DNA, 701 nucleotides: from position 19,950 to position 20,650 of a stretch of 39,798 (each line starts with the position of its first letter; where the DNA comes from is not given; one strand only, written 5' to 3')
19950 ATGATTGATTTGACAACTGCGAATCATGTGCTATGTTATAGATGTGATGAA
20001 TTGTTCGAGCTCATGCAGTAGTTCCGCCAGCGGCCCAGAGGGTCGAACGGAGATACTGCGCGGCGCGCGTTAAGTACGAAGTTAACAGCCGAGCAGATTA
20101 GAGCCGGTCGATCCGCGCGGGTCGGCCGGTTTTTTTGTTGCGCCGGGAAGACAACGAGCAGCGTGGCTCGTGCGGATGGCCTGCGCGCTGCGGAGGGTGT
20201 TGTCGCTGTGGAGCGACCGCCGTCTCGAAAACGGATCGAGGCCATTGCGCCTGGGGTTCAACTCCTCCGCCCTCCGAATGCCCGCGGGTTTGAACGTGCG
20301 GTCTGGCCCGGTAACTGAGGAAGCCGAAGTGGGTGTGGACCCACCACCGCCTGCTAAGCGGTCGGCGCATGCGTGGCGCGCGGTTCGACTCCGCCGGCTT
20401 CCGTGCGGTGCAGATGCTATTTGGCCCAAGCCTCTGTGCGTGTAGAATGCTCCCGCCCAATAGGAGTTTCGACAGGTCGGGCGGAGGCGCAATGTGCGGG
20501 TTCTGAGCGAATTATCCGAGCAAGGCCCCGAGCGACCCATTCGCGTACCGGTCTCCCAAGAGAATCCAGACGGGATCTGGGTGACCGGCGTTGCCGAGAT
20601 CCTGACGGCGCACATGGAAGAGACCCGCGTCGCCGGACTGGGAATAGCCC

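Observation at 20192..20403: Tandem tRNA-Ser genes with a tRNA-Sec / allo-tRNA-like 8/4 cloverleaf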

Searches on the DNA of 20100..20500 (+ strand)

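Call 4: search_rna_families(source=window, start=20100, end=20500, threshold=evalue, max_evalue=10, show_alignments=6)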
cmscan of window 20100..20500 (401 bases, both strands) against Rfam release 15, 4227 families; matches with E-value up to 10: 7.
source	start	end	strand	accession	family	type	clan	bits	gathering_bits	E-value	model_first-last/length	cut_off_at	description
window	20319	20402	+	RF01852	tRNA-Sec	Gene; tRNA;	CL00001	41.8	47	3.8e-07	1-91/91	no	Selenocysteine transfer RNA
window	20191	20276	+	RF01852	tRNA-Sec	Gene; tRNA;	CL00001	40.5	47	8e-07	1-91/91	no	Selenocysteine transfer RNA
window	20139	20222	+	RF02935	che1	Gene; sRNA;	-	16.4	54.1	4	1-91/91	no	che1 RNA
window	20181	20287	+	RF00942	mir-1224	Gene; miRNA;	-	15.2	105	7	1-86/86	no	mir-1224 microRNA precursor family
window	20190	20271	+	RF03189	mir-1175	Gene; miRNA;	-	13.5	51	4.3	9-64/72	no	mir-1175 microRNA precursor family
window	20198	20296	+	RF00233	Tymo_tRNA-like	Cis-reg;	-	12.3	40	4.5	1-84/84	no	Tymovirus/Pomovirus/Furovirus tRNA-like 3' UTR element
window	20100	20143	+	RF00519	suhB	Gene; sRNA;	CL00108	11.9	41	9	37-77/77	5'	Makes More Granules Regulator RNA (mmgR)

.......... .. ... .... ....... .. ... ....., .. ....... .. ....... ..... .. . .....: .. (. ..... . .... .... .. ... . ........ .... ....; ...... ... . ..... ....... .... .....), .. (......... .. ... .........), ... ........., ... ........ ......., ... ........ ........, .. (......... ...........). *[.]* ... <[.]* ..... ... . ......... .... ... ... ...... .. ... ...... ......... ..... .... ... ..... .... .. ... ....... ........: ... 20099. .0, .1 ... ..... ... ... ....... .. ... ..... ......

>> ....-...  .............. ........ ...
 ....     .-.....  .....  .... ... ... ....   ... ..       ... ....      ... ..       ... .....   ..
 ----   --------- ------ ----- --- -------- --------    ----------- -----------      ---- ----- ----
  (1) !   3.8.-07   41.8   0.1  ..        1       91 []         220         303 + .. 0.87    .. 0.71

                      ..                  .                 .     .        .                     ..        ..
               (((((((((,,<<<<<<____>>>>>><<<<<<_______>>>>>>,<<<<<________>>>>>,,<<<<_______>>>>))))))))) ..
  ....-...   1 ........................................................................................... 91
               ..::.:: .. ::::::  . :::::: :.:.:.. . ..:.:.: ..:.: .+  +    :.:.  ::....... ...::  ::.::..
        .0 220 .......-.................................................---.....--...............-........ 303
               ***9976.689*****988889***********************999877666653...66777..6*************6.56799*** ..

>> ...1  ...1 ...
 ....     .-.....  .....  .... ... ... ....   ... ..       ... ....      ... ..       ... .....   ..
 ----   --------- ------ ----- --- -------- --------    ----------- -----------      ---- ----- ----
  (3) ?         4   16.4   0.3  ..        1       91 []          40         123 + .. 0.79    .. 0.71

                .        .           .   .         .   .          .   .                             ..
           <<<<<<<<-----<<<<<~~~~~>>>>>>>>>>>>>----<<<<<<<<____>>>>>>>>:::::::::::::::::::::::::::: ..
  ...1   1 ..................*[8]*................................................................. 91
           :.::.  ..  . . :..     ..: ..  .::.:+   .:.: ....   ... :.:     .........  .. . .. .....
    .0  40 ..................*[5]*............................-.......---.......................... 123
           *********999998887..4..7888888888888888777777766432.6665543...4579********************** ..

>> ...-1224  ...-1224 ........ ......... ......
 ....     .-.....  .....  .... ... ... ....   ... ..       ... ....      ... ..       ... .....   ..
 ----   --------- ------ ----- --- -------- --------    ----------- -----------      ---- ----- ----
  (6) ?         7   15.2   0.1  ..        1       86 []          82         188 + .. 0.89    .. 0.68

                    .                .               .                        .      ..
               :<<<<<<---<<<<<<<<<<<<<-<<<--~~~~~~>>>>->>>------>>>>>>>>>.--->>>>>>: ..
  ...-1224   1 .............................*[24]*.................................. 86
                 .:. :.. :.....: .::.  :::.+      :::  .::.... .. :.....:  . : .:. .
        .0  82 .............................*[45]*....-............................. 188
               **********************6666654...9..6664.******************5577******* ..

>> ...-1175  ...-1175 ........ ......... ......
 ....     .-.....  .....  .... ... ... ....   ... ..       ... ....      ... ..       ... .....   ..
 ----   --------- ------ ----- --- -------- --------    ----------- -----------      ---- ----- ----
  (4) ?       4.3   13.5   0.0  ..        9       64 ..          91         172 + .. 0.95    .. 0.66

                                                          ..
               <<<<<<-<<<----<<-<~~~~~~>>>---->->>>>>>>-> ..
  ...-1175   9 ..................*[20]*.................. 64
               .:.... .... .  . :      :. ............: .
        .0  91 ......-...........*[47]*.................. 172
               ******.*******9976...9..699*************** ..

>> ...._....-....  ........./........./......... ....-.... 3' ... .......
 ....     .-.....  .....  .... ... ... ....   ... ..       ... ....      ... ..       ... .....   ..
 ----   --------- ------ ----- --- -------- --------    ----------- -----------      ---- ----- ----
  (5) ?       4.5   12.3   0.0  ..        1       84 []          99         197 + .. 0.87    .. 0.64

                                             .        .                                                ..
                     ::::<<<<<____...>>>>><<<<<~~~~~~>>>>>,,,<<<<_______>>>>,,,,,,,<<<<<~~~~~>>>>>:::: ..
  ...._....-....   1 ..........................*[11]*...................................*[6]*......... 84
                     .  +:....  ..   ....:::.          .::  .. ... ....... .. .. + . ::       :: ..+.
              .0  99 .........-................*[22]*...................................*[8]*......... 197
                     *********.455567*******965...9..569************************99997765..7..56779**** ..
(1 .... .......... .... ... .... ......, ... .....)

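Call 48: search_dna_similar(query=window:20319-20403:+, collection=phages, mode=distant, max_evalue=0.01, max_rows=20)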
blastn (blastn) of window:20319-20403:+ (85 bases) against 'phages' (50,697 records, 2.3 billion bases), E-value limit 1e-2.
No match.

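Call 49: search_dna_similar(query=window:20192-20276:+, collection=phages, mode=distant, max_evalue=0.01, max_rows=20)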
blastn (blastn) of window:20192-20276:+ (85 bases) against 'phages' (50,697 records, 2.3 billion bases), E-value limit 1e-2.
No match.

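Call 81: build_rna_model(alignment_id=A1, structure=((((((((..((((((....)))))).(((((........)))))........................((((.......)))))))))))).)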
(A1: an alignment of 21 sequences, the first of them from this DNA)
Model R1 built from alignment A1 (21 sequences, 93 columns); structure: as given.
model positions 85; base pairs 23; branch points 2; effective number of sequences 2.8; information 0.669 bits per position. Calibrated on 0.2 Mb of random sequence (short: E-values are rough).
structure used (alignment columns):
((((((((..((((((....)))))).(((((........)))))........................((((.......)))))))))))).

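Call 82: search_with_rna_model(model_id=R1, sources=[window, L003, L005, L006, L007, L008, L009, L010, L011, L012, L013, L023, L044, L057, L108, L133, L134, L135, L136, L137, L138, L139, L140, L141, L047, L066, L076, L128, L096, L018, L027, L035, L037, L041, L074, L075, L084, L090, L098, L105, L114, L116, L121, L130], max_evalue=0.01)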
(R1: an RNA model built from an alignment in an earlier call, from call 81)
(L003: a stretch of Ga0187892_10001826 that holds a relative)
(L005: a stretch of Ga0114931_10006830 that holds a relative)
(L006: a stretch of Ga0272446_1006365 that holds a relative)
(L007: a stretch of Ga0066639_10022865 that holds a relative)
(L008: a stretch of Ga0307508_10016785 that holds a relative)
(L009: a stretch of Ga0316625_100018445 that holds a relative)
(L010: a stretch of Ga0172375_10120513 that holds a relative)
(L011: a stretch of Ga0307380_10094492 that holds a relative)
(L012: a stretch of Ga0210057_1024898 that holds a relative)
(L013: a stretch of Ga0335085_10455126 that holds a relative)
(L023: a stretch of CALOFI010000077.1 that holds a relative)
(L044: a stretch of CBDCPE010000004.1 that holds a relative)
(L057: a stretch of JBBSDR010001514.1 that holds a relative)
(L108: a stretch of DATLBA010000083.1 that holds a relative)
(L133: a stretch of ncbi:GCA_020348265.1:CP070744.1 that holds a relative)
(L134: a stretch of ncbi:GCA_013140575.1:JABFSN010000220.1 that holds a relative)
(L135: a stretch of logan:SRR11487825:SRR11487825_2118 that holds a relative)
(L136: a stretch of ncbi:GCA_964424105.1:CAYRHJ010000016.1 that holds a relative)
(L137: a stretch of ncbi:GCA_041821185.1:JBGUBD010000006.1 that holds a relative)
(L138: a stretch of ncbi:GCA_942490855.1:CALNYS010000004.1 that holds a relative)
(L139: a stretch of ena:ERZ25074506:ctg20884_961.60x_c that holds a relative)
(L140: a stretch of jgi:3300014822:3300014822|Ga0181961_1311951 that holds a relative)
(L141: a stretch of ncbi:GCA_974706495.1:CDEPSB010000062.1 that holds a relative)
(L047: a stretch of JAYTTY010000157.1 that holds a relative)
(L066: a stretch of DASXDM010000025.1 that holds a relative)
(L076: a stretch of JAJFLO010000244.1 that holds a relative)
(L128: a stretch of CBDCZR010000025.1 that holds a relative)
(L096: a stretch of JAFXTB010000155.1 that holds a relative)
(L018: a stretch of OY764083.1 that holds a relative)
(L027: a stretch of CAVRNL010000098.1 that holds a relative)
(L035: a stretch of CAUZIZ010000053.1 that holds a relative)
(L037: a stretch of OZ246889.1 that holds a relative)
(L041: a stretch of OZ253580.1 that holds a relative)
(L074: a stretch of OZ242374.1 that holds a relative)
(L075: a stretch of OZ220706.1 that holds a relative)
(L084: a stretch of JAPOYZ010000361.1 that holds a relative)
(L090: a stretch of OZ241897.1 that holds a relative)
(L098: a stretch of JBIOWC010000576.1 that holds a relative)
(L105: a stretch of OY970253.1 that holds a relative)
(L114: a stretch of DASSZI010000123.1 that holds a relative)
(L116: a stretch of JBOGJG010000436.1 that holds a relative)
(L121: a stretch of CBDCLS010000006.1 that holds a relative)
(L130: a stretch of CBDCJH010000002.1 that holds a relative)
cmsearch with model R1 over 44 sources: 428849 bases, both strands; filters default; matches with E-value up to 0.01: 55.
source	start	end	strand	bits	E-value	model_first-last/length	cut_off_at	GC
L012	1158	1243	+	92.6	2.2e-18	1-85/85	no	0.64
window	20319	20403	+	92.4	2.5e-18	1-85/85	no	0.72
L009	557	640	+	91.4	4.2e-18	1-85/85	no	0.67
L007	4505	4590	+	90.8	5.8e-18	1-85/85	no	0.57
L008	1323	1404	-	90.7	5.9e-18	1-85/85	no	0.63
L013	1227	1312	+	90.7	6.1e-18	1-85/85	no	0.66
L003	5406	5489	+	90.4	7.1e-18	1-85/85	no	0.68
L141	12266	12349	-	90.4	7.1e-18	1-85/85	no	0.68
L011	473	556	-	89.1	1.5e-17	1-85/85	no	0.67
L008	1232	1314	-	87.9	2.6e-17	1-85/85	no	0.72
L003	6039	6121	+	86.6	5.2e-17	1-85/85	no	0.72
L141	11634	11716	-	86.6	5.2e-17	1-85/85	no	0.72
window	20192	20276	+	86.4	6e-17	1-85/85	no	0.66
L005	8852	8937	+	85.3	1.1e-16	1-85/85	no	0.65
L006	11814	11896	-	83.7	2.5e-16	1-85/85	no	0.67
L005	8763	8847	+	81.5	8e-16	1-85/85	no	0.65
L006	11993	12075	-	81.2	9.6e-16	1-85/85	no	0.61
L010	387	472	-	80.9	1.1e-15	1-85/85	no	0.47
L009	365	447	+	79.8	2e-15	1-85/85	no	0.64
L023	2700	2785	+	78.5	3.9e-15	1-85/85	no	0.69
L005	8948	9038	+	75.9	1.6e-14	1-85/85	no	0.59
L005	9050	9133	+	74.1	4.2e-14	1-85/85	no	0.63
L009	742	825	+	72.2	1.1e-13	1-85/85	no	0.69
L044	4095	4186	-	68.5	7.9e-13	1-85/85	no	0.62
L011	2401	2486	-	64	8.8e-12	1-85/85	no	0.64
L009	205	285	+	64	8.9e-12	1-85/85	no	0.64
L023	2568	2657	+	63.8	9.9e-12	1-85/85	no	0.66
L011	565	646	-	62.8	1.7e-11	1-85/85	no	0.66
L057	199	285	+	58.9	1.3e-10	1-85/85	no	0.7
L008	1410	1491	-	52.3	4.4e-09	1-85/85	no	0.71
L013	1046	1130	+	49.7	1.7e-08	1-85/85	no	0.68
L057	108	193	+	43.7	4.2e-07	1-85/85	no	0.65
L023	1104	1175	+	34.8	4.7e-05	1-85/85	no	0.6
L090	3571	3657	+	34.5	5.5e-05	1-85/85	no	0.6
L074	6805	6891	+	34.5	5.6e-05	1-85/85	no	0.6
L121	3203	3289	+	33.7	8.6e-05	1-85/85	no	0.61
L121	1769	1861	+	32.6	0.00015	1-85/85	no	0.65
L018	2163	2255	-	32.6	0.00015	1-85/85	no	0.65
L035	5324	5416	+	32.6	0.00015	1-85/85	no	0.65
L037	6341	6433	-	32.6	0.00015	1-85/85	no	0.65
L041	7903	7995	-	32.6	0.00015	1-85/85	no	0.65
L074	3470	3562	+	32.6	0.00015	1-85/85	no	0.65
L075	7339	7431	+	32.6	0.00015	1-85/85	no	0.65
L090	193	285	+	32.6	0.00015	1-85/85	no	0.65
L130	2252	2344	-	32.6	0.00015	1-85/85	no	0.65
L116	7851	7943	+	32.3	0.00017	1-85/85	no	0.66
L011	959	1039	-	32.3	0.00018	1-85/85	no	0.64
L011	2496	2578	-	31.2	0.00031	1-85/85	no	0.63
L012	2495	2582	+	30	0.00061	1-85/85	no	0.56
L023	15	85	+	29.4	0.00083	1-85/85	no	0.62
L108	1993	2077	-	28.5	0.0014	1-85/85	no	0.66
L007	4228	4311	+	27.1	0.0028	1-85/85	no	0.62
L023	1002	1074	+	25.4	0.0067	1-85/85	no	0.62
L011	474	557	+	25.3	0.0072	1-85/85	no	0.67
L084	5394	5485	+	24.9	0.0092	1-84/85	3'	0.64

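Call 91: search_with_rna_model(model_id=R1, sources=[L142, L143, L144, L145, L146, L147, L148, L149, L150, L151, L152, L153, L154, L155, L156, L157, L158, L159], max_evalue=0.01)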
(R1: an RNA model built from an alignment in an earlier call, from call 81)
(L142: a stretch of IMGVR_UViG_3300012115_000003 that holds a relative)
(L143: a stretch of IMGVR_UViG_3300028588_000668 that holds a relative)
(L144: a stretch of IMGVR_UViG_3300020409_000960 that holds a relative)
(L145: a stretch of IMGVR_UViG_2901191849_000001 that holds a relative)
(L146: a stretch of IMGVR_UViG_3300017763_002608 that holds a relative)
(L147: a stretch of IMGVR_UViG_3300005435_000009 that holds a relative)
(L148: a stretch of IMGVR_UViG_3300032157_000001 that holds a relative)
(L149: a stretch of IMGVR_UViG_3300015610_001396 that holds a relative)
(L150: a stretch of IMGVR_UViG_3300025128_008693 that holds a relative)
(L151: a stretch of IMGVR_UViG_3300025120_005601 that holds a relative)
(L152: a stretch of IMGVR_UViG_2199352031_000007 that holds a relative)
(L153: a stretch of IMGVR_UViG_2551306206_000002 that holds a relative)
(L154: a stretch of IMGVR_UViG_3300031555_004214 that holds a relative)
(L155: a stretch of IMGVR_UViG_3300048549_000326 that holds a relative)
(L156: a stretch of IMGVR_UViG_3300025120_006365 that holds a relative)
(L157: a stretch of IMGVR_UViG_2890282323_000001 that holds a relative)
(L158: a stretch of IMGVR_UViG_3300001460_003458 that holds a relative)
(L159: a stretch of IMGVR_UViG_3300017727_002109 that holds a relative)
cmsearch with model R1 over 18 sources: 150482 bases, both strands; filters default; matches with E-value up to 0.01: 3.
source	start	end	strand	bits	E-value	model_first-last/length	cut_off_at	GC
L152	3012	3094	+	42.1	3.4e-07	1-85/85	no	0.6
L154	247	330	-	38.9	1.9e-06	1-85/85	no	0.57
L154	1610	1683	-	24.1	0.0049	1-85/85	no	0.54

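Call 98: search_with_rna_model(model_id=R1, sources=[L160, L161], max_evalue=0.1)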
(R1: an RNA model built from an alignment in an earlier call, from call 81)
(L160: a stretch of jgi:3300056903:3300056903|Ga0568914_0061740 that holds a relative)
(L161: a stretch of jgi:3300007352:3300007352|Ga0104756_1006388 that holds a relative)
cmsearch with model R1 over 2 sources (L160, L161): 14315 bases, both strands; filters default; matches with E-value up to 0.1: 0.
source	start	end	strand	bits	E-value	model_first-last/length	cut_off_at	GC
